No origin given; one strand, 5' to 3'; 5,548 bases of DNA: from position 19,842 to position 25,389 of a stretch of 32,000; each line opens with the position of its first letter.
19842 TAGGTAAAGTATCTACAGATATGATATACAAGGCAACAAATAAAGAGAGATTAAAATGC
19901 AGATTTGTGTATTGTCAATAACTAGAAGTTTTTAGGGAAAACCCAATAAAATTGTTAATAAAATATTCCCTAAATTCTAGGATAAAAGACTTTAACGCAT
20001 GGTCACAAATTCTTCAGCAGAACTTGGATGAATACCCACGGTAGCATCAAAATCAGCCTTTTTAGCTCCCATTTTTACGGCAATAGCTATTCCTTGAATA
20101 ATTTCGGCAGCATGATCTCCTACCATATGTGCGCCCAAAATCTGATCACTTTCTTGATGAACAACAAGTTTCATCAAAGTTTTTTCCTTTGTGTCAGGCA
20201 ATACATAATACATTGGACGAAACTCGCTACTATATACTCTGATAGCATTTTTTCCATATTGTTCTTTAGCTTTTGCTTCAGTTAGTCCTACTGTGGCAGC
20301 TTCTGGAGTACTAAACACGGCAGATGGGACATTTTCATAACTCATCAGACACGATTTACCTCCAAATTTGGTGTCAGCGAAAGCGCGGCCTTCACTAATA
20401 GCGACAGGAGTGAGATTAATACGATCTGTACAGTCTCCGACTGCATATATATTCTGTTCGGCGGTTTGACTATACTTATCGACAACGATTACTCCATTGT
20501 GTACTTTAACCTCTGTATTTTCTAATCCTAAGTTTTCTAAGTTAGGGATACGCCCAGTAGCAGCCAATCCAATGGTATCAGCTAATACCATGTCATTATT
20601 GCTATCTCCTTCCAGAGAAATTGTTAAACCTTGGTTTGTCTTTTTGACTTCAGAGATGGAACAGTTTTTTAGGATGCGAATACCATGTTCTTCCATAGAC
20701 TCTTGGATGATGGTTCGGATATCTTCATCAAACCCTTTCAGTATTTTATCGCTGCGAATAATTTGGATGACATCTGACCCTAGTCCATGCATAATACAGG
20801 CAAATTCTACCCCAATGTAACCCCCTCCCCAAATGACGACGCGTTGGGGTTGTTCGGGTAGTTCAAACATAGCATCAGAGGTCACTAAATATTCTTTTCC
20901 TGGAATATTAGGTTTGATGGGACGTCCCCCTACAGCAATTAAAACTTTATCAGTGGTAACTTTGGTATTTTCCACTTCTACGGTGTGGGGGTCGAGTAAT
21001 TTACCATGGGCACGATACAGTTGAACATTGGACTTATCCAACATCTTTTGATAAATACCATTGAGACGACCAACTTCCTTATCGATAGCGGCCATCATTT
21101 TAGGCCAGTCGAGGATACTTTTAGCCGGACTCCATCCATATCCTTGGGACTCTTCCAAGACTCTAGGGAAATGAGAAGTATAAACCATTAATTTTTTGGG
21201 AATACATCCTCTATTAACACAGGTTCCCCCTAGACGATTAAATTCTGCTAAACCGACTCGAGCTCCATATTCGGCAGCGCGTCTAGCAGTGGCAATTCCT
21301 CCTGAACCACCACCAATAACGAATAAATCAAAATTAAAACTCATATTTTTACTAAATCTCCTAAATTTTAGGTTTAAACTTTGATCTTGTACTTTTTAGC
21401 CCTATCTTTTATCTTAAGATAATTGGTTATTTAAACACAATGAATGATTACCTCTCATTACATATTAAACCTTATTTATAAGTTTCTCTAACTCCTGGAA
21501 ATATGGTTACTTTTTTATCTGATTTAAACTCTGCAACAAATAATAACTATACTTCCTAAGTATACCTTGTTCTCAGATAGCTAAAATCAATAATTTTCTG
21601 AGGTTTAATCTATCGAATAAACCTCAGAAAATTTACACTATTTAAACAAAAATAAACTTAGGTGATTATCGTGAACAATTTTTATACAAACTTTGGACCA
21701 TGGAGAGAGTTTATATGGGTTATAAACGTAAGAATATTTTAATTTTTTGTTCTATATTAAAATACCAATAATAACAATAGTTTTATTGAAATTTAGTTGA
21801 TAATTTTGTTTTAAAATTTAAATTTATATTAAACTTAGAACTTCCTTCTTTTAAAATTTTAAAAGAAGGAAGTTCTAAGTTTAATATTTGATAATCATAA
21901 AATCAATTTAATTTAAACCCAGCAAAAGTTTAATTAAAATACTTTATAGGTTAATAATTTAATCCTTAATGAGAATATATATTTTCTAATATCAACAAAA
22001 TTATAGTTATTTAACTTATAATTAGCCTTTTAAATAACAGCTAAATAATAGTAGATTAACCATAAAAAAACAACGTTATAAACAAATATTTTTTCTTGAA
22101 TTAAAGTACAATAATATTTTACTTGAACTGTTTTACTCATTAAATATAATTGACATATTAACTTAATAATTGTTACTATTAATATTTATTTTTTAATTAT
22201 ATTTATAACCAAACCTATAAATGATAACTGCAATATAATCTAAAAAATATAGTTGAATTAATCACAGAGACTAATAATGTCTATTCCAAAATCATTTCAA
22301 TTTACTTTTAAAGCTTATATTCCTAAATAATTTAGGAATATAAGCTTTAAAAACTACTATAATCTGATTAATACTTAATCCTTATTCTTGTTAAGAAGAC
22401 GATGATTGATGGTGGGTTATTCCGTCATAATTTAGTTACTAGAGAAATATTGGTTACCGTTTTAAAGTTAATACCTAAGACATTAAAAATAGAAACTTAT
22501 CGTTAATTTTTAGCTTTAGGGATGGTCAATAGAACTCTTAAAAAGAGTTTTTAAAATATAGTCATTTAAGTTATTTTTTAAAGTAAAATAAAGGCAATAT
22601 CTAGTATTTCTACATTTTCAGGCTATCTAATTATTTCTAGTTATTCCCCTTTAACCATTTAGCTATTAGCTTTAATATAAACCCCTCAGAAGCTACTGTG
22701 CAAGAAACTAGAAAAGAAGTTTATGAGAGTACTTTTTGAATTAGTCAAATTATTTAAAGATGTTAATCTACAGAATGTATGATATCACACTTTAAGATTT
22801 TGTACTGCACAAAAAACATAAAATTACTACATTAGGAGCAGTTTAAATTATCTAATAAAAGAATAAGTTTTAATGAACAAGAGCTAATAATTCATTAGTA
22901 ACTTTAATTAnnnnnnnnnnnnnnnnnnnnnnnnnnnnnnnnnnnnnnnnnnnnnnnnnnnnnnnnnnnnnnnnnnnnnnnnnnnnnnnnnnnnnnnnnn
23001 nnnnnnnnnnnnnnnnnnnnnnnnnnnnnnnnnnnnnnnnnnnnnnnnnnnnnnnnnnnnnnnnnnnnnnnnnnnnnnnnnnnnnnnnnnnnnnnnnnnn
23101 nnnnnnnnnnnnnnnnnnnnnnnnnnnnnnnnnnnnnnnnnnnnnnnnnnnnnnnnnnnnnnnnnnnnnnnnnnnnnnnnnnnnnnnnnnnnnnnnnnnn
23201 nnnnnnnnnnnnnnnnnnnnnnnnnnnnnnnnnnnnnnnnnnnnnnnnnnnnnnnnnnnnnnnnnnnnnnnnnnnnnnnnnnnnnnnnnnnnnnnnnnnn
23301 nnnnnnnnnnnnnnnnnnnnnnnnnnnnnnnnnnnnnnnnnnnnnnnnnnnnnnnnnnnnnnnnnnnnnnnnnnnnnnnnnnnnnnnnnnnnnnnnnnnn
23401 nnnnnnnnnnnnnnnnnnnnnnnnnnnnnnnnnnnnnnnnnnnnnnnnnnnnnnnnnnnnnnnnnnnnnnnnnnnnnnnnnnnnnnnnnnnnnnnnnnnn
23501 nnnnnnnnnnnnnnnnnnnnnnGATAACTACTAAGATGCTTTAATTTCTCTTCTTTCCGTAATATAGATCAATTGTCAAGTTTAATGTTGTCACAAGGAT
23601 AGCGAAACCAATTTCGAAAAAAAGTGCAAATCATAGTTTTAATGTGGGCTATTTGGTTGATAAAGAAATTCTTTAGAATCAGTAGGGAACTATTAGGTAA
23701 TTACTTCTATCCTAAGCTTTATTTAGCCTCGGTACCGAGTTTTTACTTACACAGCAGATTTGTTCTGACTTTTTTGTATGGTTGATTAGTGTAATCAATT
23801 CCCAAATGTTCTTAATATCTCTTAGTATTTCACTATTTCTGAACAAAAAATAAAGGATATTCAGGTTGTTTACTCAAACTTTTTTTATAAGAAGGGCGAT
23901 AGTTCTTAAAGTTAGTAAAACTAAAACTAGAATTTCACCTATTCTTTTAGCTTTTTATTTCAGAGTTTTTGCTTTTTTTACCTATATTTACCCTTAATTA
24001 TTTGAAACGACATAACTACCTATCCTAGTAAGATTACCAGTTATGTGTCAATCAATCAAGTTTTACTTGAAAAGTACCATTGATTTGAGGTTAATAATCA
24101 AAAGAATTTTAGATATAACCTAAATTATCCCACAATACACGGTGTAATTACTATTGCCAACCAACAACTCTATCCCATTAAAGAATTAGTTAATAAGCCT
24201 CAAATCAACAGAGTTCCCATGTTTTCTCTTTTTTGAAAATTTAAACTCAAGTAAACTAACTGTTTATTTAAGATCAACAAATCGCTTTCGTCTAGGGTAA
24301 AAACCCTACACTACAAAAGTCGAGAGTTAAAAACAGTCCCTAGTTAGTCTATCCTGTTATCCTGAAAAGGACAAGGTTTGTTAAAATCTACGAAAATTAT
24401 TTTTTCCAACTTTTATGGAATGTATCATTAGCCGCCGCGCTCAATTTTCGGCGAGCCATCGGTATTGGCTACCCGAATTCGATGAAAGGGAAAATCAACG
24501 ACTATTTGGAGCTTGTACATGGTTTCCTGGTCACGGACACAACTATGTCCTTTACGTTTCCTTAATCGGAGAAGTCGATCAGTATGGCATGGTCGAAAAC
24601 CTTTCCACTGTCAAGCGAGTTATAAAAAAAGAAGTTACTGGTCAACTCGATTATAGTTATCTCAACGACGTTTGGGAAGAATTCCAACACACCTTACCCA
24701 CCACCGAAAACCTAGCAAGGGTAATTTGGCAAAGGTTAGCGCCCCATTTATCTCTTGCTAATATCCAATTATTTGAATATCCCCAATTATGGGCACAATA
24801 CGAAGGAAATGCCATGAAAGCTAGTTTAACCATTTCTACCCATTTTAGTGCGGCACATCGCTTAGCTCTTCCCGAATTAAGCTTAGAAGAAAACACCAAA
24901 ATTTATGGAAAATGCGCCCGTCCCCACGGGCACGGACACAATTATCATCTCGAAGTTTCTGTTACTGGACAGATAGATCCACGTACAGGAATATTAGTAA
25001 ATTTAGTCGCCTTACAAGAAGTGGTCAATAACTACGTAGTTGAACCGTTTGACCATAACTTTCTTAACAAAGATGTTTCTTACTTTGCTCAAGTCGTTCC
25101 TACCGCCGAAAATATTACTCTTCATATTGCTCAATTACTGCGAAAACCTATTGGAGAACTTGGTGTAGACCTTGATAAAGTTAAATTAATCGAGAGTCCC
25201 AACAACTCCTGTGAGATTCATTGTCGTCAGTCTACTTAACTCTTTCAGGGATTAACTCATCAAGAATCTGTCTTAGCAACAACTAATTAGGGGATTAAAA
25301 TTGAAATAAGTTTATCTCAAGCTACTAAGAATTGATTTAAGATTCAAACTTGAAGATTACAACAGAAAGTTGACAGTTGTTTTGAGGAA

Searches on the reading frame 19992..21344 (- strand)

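Call 8: search_protein_families(library=pfam, proteins=[window:19992-21344:-])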
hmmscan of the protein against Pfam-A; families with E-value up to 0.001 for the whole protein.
window:19992-21344:- (450 aa): 6 families
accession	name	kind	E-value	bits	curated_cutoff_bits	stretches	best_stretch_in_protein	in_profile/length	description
PF07992.20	Pyr_redox_2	-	7e-69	232.9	26.1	1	5-319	1-291/291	Pyridine nucleotide-disulphide oxidoreductase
PF02852.28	Pyr_redox_dim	-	2.3e-36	124.8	25.3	1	339-449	1-109/110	Pyridine nucleotide-disulphide oxidoreductase, dimerisation domain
PF00070.33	Pyr_redox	-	3.1e-24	85.7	22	1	168-241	1-75/82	Pyridine nucleotide-disulphide oxidoreductase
PF13738.12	Pyr_redox_3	-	6.6e-14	52.3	30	1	120-303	114-305/305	Pyridine nucleotide-disulphide oxidoreductase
PF12831.13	FAD_oxidored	-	3.6e-07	30.3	27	1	6-111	1-107/416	FAD dependent oxidoreductase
PF03486.20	HI0933_like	-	0.00028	20.9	50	0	6-36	2-32/244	HI0933-like protein Rossmann domain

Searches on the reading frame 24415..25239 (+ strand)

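Call 8: search_protein_families(library=pfam, proteins=[window:24415-25239:+])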
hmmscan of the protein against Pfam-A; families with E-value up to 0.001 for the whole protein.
window:24415-25239:+ (274 aa): 1 family
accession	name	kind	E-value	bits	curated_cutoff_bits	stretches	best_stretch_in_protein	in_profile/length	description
PF01242.24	PTPS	-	4.3e-60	201.4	22.4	2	138-268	2-118/121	6-pyruvoyl tetrahydropterin synthase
